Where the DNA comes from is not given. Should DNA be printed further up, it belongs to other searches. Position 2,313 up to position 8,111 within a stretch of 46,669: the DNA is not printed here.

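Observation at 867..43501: Genome-wide 23-bp palindromic element at gene boundaries (16 strong copies plus 1 degenerate) with no assigned binding factor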

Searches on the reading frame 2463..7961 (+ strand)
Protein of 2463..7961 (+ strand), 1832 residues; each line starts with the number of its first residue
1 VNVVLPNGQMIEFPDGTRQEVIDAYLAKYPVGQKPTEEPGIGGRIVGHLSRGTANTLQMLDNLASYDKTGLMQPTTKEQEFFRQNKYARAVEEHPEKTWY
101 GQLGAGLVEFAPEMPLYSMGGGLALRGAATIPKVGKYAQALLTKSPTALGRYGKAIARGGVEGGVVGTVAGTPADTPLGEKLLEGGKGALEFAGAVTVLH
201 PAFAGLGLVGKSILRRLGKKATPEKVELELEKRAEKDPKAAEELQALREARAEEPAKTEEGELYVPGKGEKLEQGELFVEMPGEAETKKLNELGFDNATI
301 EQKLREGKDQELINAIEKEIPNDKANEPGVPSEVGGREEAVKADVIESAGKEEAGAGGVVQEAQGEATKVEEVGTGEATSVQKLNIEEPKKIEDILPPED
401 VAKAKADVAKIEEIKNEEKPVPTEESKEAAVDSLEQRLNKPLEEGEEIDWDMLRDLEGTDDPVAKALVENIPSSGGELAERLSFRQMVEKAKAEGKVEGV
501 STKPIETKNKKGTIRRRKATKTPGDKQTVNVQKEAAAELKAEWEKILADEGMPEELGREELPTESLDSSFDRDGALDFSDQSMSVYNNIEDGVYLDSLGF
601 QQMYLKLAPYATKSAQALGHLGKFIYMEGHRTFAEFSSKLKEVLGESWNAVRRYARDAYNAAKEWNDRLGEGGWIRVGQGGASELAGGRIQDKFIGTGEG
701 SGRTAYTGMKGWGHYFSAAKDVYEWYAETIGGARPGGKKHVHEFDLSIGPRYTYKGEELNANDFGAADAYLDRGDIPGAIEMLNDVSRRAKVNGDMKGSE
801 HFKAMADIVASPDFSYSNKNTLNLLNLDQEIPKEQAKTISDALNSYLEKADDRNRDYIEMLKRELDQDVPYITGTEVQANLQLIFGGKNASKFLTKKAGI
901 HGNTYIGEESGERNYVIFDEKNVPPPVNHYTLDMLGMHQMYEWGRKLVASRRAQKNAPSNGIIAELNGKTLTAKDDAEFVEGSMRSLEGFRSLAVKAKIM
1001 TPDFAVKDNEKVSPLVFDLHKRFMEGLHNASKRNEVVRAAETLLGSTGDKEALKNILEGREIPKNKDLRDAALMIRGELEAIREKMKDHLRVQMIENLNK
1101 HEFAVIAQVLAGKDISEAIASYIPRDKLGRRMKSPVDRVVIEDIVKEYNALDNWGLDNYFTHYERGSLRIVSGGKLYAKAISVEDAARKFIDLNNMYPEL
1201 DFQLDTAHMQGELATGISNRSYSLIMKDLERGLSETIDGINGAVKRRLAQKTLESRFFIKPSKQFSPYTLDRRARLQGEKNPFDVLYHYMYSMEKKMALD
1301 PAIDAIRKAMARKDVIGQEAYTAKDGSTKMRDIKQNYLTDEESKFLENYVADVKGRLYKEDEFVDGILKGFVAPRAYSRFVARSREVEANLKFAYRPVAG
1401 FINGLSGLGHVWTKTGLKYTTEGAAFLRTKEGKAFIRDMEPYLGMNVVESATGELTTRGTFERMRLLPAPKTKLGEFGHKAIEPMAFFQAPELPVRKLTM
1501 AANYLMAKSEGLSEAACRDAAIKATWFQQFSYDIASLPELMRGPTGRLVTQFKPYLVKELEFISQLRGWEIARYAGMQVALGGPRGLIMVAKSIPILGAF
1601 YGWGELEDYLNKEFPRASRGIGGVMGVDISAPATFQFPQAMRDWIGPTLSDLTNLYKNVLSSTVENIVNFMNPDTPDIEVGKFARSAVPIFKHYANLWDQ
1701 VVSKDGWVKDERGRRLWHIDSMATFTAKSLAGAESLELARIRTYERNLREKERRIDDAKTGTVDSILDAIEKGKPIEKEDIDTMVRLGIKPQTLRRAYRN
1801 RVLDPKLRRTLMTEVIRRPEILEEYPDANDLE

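Call 5: search_protein_families(library=pfam, proteins=[window:2463-7961:+])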
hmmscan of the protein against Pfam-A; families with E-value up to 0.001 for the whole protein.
window:2463-7961:+ (1832 aa): 0 families

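Call 6: search_protein_families(library=phrogs, proteins=[window:2463-7961:+])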
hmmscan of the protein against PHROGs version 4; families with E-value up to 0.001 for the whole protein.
window:2463-7961:+ (1832 aa): 0 families

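Call 8: search_dna_similar(query=window:2463-7961:+, collection=phages, mode=protein, max_rows=25)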
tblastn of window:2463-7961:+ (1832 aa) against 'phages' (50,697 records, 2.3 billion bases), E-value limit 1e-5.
No match.

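Call 72: search_solved_structures(query=window:2463-7961:+, max_evalue=0.01)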
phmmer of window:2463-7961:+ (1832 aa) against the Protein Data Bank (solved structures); distinct sequences matched with E-value up to 0.01: 0.
